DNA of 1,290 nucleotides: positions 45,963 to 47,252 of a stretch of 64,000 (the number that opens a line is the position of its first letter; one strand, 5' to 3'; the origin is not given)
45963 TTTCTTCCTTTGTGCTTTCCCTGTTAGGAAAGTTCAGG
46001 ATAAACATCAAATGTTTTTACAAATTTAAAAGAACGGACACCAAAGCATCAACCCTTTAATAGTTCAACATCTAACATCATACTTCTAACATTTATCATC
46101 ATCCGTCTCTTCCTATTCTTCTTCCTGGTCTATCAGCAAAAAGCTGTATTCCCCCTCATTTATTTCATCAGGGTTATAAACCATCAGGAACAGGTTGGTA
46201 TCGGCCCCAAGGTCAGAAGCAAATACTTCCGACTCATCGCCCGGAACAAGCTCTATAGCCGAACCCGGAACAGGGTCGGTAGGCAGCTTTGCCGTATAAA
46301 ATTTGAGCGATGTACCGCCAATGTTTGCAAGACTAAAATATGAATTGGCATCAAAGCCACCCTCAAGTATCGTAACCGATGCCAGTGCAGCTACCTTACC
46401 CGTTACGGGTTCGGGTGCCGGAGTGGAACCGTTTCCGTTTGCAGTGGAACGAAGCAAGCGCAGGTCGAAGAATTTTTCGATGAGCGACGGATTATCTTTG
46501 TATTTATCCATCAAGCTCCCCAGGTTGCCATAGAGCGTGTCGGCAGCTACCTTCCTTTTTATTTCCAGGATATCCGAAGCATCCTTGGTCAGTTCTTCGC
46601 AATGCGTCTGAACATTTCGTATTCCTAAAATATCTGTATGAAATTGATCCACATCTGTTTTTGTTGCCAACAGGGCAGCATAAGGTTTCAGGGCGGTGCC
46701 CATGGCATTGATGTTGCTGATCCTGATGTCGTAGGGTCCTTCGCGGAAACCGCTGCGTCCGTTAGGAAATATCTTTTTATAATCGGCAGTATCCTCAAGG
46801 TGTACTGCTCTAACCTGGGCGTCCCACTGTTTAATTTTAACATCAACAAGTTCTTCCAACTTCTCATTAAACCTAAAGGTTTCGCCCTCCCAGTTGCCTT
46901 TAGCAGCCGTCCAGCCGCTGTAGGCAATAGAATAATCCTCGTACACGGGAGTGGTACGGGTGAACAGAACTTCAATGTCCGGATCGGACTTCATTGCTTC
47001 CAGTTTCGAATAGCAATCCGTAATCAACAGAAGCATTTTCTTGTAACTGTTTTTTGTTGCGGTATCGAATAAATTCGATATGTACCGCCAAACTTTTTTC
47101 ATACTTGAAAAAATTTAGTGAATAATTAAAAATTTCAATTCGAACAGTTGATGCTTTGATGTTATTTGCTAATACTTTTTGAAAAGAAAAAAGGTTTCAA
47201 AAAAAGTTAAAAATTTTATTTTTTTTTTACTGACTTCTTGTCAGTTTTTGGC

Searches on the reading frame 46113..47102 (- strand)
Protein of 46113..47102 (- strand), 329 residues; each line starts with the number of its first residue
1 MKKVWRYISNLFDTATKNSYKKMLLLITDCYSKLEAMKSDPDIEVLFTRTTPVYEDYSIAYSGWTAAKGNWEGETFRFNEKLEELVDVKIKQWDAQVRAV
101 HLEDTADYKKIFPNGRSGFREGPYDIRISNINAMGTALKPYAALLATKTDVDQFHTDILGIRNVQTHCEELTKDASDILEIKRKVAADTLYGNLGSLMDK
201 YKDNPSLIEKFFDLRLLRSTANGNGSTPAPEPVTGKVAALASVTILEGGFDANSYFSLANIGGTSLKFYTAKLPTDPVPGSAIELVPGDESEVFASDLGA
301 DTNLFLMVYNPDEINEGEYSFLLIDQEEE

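Call 11: search_protein_families(library=pfam, proteins=[window:46113-47102:-], max_evalue=0.01)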
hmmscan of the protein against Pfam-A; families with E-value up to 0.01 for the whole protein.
window:46113-47102:- (329 aa): 0 families

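Call 14: find_encoding_contigs(protein=window:46113-47102:-, flank=6000, max_places=10)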
Protein window:46113-47102:- (329 aa): no gene with exactly this product is on record in the collection.

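Call 16: find_homologous_proteins(query=window:46113-47102:-)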
Query window:46113-47102:- (329 aa): 21 proteins with E <= 0.001 among 1910 candidates.
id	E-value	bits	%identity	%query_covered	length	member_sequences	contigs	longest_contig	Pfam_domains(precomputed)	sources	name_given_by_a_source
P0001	1.1e-206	704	99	95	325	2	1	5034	-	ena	-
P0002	1.0e-161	556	76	100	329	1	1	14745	-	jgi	jgi:hypothetical protein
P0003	2.1e-150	519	70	100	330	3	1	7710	-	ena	-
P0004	5.4e-149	514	69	100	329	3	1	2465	-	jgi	jgi:hypothetical protein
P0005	5.4e-138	478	65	100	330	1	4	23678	-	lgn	-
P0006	1.2e-134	467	65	100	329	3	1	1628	-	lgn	-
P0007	4.1e-113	396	55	100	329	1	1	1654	-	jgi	jgi:hypothetical protein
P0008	2.3e-112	394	56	98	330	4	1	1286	-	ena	-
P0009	1.7e-111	391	57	98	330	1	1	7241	-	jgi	jgi:hypothetical protein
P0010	1.1e-107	378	54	100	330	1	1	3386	-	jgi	jgi:hypothetical protein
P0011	2.0e-104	368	52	100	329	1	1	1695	-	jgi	jgi:hypothetical protein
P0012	4.2e-103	363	52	99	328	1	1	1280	-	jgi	-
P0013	1.2e-79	286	63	64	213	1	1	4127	-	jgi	jgi:hypothetical protein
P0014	2.0e-59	220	41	96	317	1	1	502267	-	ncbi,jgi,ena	-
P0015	2.1e-59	220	43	96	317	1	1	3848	-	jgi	jgi:hypothetical protein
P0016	3.3e-55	206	37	97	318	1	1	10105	-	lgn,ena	-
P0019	5.3e-28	117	44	42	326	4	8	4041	-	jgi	jgi:hypothetical protein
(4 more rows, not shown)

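Call 17: find_encoding_contigs(protein=P0001, flank=6000, max_places=4)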
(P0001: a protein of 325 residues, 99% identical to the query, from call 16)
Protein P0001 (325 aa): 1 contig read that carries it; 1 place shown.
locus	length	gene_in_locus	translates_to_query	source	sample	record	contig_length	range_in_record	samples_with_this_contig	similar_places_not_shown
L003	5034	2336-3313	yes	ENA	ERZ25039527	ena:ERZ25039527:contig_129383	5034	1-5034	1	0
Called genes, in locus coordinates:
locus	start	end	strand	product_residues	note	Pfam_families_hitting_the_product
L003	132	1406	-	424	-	PF07494:Reg_prop (faint)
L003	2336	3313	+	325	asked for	-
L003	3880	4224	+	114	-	-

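Call 18: find_encoding_contigs(protein=P0002, flank=6000, max_places=4)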
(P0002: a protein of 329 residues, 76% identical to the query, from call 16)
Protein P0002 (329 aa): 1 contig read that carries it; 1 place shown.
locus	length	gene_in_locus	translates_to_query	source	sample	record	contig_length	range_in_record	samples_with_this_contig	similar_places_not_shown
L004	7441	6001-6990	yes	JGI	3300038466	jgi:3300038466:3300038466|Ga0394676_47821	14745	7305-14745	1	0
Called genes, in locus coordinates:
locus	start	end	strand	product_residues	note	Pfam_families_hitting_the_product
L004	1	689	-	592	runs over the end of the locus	PF03235:GmrSD_N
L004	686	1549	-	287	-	-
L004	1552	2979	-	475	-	PF01420:Methylase_S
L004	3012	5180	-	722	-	PF13588:HSDR_N_2, PF02384:N6_Mtase, PF07669:Eco57I (faint), PF02384:N6_Mtase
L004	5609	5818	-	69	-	-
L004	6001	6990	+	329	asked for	-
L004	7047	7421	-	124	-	-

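Call 19: find_encoding_contigs(protein=P0003, flank=6000, max_places=4)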
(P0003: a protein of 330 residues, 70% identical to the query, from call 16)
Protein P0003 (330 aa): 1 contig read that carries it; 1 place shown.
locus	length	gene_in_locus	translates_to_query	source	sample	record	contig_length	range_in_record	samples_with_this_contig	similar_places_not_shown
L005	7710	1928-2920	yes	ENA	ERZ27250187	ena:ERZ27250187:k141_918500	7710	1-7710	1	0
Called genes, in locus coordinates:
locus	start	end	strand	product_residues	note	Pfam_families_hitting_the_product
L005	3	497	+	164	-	?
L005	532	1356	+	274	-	PF09603:Fib_succ_major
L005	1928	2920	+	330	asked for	-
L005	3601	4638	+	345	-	PF00892:EamA, PF04142:Nuc_sug_transp (faint), PF00892:EamA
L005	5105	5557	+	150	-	-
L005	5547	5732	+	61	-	-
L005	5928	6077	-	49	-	-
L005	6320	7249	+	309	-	PF00892:EamA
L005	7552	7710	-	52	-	?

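Call 20: find_encoding_contigs(protein=P0005, flank=6000, max_places=4)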
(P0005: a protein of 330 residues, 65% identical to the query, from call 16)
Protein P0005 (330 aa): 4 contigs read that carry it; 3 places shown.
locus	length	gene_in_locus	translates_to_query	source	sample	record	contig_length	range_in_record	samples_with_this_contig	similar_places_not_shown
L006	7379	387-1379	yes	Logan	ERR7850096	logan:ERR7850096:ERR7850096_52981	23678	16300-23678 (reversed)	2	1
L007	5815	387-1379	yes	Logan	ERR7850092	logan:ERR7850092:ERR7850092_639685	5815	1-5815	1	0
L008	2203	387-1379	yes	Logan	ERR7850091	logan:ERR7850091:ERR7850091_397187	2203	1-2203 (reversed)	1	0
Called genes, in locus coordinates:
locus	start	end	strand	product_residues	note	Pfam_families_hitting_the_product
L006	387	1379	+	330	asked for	-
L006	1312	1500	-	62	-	-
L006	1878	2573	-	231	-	PF00027:cNMP_binding, PF13545:HTH_Crp_2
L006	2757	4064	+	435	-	PF02335:Cytochrom_C552 (faint), PF14522:Cytochrome_C7 (faint)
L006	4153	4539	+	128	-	-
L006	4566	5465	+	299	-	PF19089:DUF5777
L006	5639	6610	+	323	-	PF09699:Paired_CXXCH_1 (faint), PF14522:Cytochrome_C7 (faint), PF14537:Cytochrom_c3_2 (weak)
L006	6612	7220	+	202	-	PF01292:Ni_hydr_CYTB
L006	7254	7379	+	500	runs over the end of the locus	PF03264:Cytochrom_NNT, PF14537:Cytochrom_c3_2 (faint)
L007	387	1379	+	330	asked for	-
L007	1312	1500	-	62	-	-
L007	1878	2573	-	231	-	PF00027:cNMP_binding, PF13545:HTH_Crp_2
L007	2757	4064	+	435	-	PF02335:Cytochrom_C552 (faint), PF14522:Cytochrome_C7 (faint)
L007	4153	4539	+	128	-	-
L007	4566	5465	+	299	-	PF19089:DUF5777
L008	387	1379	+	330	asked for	-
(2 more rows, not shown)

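Call 30: find_related_loci(query=A2, collection=metagenome_contigs, flank=4000)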
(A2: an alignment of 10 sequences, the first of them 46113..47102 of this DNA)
Query A2 (329 aa) in metagenome_contigs; peptide patterns used: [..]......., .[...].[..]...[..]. (x = any residue, [..] = any of these).
101 stretches matched a pattern; 4 encode a relative of the query (tblastn E <= 1e-3); 4 distinct loci.
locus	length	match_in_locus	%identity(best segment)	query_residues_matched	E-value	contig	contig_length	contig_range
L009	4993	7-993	70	1-329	6e-162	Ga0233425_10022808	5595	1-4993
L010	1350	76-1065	57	1-328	1e-133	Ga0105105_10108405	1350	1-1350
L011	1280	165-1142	52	1-327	5e-122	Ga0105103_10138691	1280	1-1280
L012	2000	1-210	69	262-328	2e-24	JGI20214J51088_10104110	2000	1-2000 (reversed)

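Call 31: find_encoding_contigs(protein=P0004, flank=4000, max_places=3)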
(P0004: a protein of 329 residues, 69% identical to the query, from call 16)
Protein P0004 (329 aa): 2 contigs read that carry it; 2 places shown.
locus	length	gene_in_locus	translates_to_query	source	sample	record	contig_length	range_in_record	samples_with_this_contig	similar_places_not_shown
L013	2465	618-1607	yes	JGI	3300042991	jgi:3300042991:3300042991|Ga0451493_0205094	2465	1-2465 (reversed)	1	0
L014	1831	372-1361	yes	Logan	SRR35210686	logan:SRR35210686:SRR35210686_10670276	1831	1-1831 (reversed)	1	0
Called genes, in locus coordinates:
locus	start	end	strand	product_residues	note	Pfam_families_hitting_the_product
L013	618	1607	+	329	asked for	-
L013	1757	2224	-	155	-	PF01381:HTH_3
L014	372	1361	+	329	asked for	-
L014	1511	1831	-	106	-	?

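Call 32: find_encoding_contigs(protein=P0009, flank=5000, max_places=3)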
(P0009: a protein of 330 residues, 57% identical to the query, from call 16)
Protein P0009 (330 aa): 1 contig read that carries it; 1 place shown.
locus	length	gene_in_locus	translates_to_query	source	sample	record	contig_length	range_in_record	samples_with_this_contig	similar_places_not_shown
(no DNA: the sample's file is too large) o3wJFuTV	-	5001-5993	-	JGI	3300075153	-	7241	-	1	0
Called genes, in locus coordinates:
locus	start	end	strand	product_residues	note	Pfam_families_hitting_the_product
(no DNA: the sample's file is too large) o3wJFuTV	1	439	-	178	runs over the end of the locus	?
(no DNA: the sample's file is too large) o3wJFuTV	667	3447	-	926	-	PF01048:PNP_UDP_1, PF13191:AAA_16, PF00515:TPR_1 (faint), PF13374:TPR_10 (faint), PF13424:TPR_12, PF24885:TPR_NPHP3 (faint)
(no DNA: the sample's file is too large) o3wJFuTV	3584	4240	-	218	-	-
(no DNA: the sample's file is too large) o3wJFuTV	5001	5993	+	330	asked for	-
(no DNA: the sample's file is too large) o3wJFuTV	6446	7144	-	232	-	?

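Call 33: find_encoding_contigs(protein=P0010, flank=4000, max_places=3)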
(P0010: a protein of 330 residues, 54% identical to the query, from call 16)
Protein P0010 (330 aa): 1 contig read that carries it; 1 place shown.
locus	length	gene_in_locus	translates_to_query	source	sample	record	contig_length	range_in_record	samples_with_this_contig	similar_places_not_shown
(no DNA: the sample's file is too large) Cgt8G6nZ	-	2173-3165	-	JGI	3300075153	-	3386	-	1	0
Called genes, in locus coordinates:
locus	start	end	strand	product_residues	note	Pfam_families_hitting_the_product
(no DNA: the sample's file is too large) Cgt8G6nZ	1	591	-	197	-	?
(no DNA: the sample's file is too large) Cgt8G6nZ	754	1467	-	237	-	-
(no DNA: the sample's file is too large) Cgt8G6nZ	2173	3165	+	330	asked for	-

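Call 34: find_encoding_contigs(protein=P0014, flank=6000, max_places=3)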
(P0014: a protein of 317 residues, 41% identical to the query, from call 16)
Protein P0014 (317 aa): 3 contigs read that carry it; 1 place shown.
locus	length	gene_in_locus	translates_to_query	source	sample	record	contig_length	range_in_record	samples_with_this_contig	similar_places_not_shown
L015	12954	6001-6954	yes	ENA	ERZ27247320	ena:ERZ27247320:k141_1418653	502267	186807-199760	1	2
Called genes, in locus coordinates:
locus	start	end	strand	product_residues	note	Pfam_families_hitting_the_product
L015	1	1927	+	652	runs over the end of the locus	PF13181:TPR_8 (faint), PF00515:TPR_1 (faint), PF07719:TPR_2 (faint), PF13431:TPR_17 (faint), PF13414:TPR_11 (faint), PF13428:TPR_14 (faint), PF14559:TPR_19 (faint)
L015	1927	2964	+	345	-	PF02618:YceG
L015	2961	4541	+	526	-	-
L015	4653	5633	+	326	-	PF18962:Por_Secre_tail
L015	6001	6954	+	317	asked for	-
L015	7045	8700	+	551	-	PF06739:SBBP (faint), PF18962:Por_Secre_tail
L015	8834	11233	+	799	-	PF01564:Spermine_synth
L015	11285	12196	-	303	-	PF14238:DUF4340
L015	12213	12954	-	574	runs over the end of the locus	PF23357:DUF7088, PF09822:ABC_transp_aux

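Call 40: search_protein_families(library=phrogs, proteins=[window:46113-47102:-], max_evalue=0.1)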
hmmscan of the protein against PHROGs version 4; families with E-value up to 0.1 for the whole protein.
window:46113-47102:- (329 aa): 0 families

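Call 41: search_protein_families(library=ncbifam, proteins=[window:46113-47102:-], max_evalue=0.1)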
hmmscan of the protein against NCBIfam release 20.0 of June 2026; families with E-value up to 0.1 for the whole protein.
window:46113-47102:- (329 aa): 0 families

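Call 44: predict_structure(alignment_id=A1)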
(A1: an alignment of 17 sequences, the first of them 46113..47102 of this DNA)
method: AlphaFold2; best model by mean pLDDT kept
length: 329 residues; sequences in the alignment: 17
mean_pLDDT: 84.5   pTM: 0.59
mean pLDDT of the five models: 84.5, 84.5, 83.3, 82.0, 81.6
residues with pLDDT >= 90: 146; 70-90: 150; 50-70: 13; < 50: 20
segments of 3 or more residues with pLDDT < 50: 1-7, 219-228, 327-329
pLDDT, mean of each block of 10 residues (from residue 1): 45 77 87 94 96 96 86 86 92 94 90 84 85 95 95 97 90 85 91 88 83 65 41 84 86 85 92 87 89 85 89 91 61
secondary structure, 60 per line:
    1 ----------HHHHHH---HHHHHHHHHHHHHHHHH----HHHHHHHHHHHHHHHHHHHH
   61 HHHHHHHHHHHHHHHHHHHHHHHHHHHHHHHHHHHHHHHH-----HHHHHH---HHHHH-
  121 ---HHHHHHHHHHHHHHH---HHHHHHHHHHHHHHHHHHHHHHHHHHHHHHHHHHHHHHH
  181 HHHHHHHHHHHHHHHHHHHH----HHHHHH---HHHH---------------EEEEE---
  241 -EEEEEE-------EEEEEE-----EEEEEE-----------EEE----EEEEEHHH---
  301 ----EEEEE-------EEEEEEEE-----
elements in order: H11-16 H20-36 H41-100 H106-111 H115-119 H124-138 H142-200 H205-210 H214-217 E233-237 E242-247 E255-260 E266-271 E283-285 E290-294 E305-309 E317-324

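Call 48: fold_search(model_id=the predicted structure, library=pdb)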
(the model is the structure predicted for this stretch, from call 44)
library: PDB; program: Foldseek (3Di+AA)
matches with E <= 10: 938; with E <= 0.001: 1
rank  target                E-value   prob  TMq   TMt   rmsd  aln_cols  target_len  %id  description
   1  9c4k_B                5.1e-04  0.89  0.19  0.07  59.4       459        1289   10  Yersinia entomophaga holotoxin complex in prepore conformation (released 2025-12-31)
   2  9mli_A                4.0e-03  0.41  0.15  0.03  60.4       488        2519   11  Xenorhabdus nematophilus XptA2 RBD C Chimera (released 2025-03-05)
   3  7fcn_A                4.9e-03  1.00  0.18  0.52   6.8       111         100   15  Crystal strcture of PirA insecticidal protein from Photorhabdus akhurstii (released 2022-07-20)
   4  9i0y_0                4.9e-03  0.99  0.18  0.42  10.8       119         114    9  Recombinant Ena2A fibers (released 2025-03-12)
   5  9i0y_a                5.2e-03  0.99  0.18  0.42  10.8       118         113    9  Recombinant Ena2A fibers (released 2025-03-12)
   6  4tlg_B                5.5e-03  1.00  0.21  0.19   6.9       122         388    6  Crystal structure of SEC14-like protein 4 (SEC14L4) (released 2014-07-02)
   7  6xb9_F                5.5e-03  1.00  0.21  0.34  13.9       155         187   12  Crystal structure of Azotobacter vinelandii 3-mercaptopropionic acid dioxygenase in complex with 3-hydroxypropionic ac (released 2021-03-03)
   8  3x0t_B                6.3e-03  1.00  0.22  0.59   6.3       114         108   10  Crystal structure of PirA (released 2015-08-26)
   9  3i7d_A                7.0e-03  1.00  0.17  0.33   4.6        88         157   10  Crystal structure of sugar phosphate isomerase from a cupin superfamily SPO2919 from Silicibacter pomeroyi (YP_168127. (released 2009-07-21)
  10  8tqe_A                7.8e-03  0.38  0.16  0.03  59.9       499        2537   12  XptA2 wild type (released 2023-09-27)
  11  4tlf_D                9.0e-03  0.96  0.17  0.26  14.5       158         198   13  Crystal structure of Thiol dioxygenase from Pseudomonas aeruginosa (released 2015-06-17)
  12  3i7d_B                1.0e-02  1.00  0.17  0.33   4.7        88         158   10  Crystal structure of sugar phosphate isomerase from a cupin superfamily SPO2919 from Silicibacter pomeroyi (YP_168127. (released 2009-07-21)
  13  4tlf_C                1.0e-02  1.00  0.21  0.32  14.3       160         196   12  Crystal structure of Thiol dioxygenase from Pseudomonas aeruginosa (released 2015-06-17)
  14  4wvz_C                1.0e-02  0.96  0.16  0.25  15.9       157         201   11  Crystal structure of artificial crosslinked thiol dioxygenase G95C variant from Pseudomonas aeruginosa (released 2016-02-24)
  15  9cbc_B                1.0e-02  0.38  0.16  0.06  50.6       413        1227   10  Yersinia entomophaga holotoxin complex in pore conformation (released 2025-12-31)
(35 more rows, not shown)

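Call 51: search_dna_similar(query=window:46113-47102:-, collection=plasmids, mode=protein, max_evalue=0.001)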
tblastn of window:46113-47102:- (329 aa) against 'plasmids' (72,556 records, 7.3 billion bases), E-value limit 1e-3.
No match.

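Call 52: search_dna_similar(query=window:46113-47102:-, collection=phages, mode=protein, max_evalue=0.001)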
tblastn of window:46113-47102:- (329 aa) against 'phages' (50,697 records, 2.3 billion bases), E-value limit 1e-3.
No match.

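Call 53: find_encoding_contigs(protein=P0016, flank=4000, max_places=3)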
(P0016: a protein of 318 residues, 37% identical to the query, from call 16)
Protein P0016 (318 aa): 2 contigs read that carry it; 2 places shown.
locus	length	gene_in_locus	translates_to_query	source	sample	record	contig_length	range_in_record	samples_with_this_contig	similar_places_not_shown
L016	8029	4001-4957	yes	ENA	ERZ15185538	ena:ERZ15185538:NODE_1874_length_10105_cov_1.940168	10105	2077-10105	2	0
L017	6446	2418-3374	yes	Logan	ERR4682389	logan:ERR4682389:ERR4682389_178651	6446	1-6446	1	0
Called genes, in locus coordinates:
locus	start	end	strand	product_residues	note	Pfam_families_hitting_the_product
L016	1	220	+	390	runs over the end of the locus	PF13439:Glyco_transf_4, PF00534:Glycos_transf_1, PF13692:Glyco_trans_1_4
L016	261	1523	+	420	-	PF01943:Polysacc_synt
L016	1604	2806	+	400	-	PF00534:Glycos_transf_1, PF13692:Glyco_trans_1_4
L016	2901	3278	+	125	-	-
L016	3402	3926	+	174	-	-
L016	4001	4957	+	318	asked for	-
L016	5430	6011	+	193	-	PF00156:Pribosyltran (weak)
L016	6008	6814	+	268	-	-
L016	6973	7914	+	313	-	PF25208:DUF7838 (weak), PF26305:CD_NTase_C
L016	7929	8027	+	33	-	?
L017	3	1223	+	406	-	?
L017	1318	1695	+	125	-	-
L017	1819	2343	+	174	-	-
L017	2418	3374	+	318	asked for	-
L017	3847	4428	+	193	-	PF00156:Pribosyltran (weak)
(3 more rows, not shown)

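Call 54: find_encoding_contigs(protein=P0019, flank=4000, max_places=6)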
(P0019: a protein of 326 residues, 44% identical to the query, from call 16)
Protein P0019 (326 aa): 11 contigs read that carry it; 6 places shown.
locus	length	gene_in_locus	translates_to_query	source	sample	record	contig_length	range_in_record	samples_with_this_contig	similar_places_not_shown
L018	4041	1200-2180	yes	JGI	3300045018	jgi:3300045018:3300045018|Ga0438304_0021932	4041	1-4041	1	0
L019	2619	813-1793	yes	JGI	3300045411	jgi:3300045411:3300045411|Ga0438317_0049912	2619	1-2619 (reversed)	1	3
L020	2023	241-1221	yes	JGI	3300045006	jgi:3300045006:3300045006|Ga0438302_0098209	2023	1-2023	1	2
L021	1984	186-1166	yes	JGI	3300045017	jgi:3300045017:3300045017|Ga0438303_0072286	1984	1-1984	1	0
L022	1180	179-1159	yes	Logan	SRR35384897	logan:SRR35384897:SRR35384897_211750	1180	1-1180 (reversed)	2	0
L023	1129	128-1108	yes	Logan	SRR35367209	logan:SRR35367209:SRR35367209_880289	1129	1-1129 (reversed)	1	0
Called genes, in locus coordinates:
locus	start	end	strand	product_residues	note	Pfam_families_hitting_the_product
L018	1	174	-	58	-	?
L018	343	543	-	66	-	PF00589:Phage_integrase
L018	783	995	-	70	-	-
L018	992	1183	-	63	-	-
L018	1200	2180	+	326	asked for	-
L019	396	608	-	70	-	-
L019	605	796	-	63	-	-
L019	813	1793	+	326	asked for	-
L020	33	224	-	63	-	-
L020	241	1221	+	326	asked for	-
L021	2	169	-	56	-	?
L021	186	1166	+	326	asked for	-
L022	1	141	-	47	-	?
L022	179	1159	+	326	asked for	-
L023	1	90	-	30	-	?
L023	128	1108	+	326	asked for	-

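Call 65: search_protein_families(library=padloc, proteins=[window:46113-47102:-, P0014, P0016, P0019], max_evalue=0.01)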
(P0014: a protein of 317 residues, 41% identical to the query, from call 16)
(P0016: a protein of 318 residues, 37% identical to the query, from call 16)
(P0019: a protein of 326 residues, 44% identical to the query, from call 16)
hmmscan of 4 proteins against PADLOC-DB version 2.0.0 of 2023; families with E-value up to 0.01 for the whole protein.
window:46113-47102:- (329 aa): 0 families

P0014 (317 aa): 0 families

P0016 (318 aa): 0 families

P0019 (326 aa): 0 families

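Call 77: search_solved_structures(query=A1, max_evalue=1)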
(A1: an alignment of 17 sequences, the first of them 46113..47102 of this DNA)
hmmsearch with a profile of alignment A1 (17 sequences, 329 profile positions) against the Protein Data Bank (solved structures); distinct sequences matched with E-value up to 1: 4.
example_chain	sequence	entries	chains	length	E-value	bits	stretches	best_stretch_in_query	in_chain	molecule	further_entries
7tal_A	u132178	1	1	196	0.58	12.6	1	114-186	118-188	D4_deltaDARP LOV2-DARPin fusion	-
7tbo_A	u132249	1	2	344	0.9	12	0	115-186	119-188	D12 LOV2-DARPin fusion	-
7tbq_A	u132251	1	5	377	0.93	12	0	114-186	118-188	D7 LOV2-DARPin fusion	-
5vm2_A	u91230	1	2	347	1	11.9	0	125-178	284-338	Alcohol dehydrogenase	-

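Call 78: fold_search(model_id=the predicted structure, library=viral)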
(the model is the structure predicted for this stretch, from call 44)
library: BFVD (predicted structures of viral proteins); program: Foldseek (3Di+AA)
matches with E <= 10: 1116; with E <= 0.001: 4
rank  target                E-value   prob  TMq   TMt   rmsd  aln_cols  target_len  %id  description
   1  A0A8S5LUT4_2          1.1e-05  1.00  0.23  0.11  61.1       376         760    9  Tail protein [Siphoviridae sp. ctMsr1]
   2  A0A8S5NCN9            4.9e-05  1.00  0.30  0.12  24.1       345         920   11  SH3 domain protein [Caudovirales sp. ctSxd6]
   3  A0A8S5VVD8            3.7e-04  0.80  0.17  0.08  65.2       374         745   12  GDSL like Lipase Acylhydrolase [Ackermannviridae sp.]
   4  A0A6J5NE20            6.7e-04  1.00  0.24  0.74   2.9        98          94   16  Uncharacterized protein [uncultured Caudovirales phage]
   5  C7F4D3                1.1e-03  1.00  0.20  0.10   6.7       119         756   17  (no name in the UniProt tables at hand)
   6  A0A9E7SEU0            1.1e-03  1.00  0.17  0.43   7.1       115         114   13  (no name in the UniProt tables at hand)
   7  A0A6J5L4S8            1.2e-03  1.00  0.21  0.56   4.5       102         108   11  Uncharacterized protein [uncultured Caudovirales phage]
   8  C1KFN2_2              1.3e-03  0.77  0.18  0.07  60.2       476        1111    9  Putative tail fibre protein [Lactobacillus phage Lb338-1]
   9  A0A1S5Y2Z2            1.4e-03  0.99  0.19  0.30  46.8       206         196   12  Prefoldin [uncultured archaeal virus]
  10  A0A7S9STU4            1.4e-03  1.00  0.21  0.50   4.1        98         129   11  Uncharacterized protein [Virus NIOZ-UU157]
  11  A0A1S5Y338            1.6e-03  1.00  0.22  0.53   4.2        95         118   18  Uncharacterized protein [uncultured archaeal virus]
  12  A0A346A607            1.8e-03  1.00  0.18  0.26   6.3       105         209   13  (no name in the UniProt tables at hand)
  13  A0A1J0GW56            1.9e-03  1.00  0.23  0.70   5.4       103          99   13  Uncharacterized protein [Streptomyces phage BRock]
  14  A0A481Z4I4            2.0e-03  1.00  0.20  0.65   3.9        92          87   20  Uncharacterized protein [Pithovirus LCPAC103]
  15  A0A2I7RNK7            2.6e-03  1.00  0.20  0.47   7.4       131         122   12  Uncharacterized protein [Vibrio phage 1.204.O._10N.222.46.F12]
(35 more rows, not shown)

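Call 82: search_protein_representatives(alignment_id=A1)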
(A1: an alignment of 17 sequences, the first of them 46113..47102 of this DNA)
Query: 17 sequences, 329 profile positions. Proteins with E-value up to 0.001 (for the whole library): 1872; up to 1e-10: 1303; up to 1e-30: 648. The best 150 are listed.
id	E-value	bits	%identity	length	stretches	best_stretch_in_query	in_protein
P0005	2.7e-150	516.7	-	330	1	1-329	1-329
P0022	1.4e-117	409.1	-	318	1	2-321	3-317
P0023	5.0e-105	367.9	-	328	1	1-325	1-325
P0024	7.4e-102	357.5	-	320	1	3-324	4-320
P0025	4.3e-98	345.1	-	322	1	1-323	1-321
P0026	9.5e-98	343.9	-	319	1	1-323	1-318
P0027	6.5e-97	341.2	-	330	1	4-326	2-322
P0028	3.9e-96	338.6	-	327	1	1-323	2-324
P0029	6.9e-96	337.8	-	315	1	3-321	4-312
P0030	7.4e-96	337.7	-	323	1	4-324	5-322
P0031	5.1e-95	335.0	-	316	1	4-324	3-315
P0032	8.4e-95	334.3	-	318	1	1-322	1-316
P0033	1.4e-94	333.5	-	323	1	4-325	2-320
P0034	3.9e-94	332.1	-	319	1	1-324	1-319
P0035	7.2e-92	324.6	-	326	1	2-323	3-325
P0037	9.7e-89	314.3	-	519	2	5-232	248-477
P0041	3.2e-82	292.9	-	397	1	2-248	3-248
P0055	1.5e-73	264.4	-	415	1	3-247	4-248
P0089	5.2e-66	239.6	-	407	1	4-225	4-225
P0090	1.1e-65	238.6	-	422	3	1-143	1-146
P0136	5.8e-62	226.3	-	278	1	3-232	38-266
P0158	3.6e-60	220.4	-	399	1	1-237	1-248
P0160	4.9e-60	220.0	-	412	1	2-235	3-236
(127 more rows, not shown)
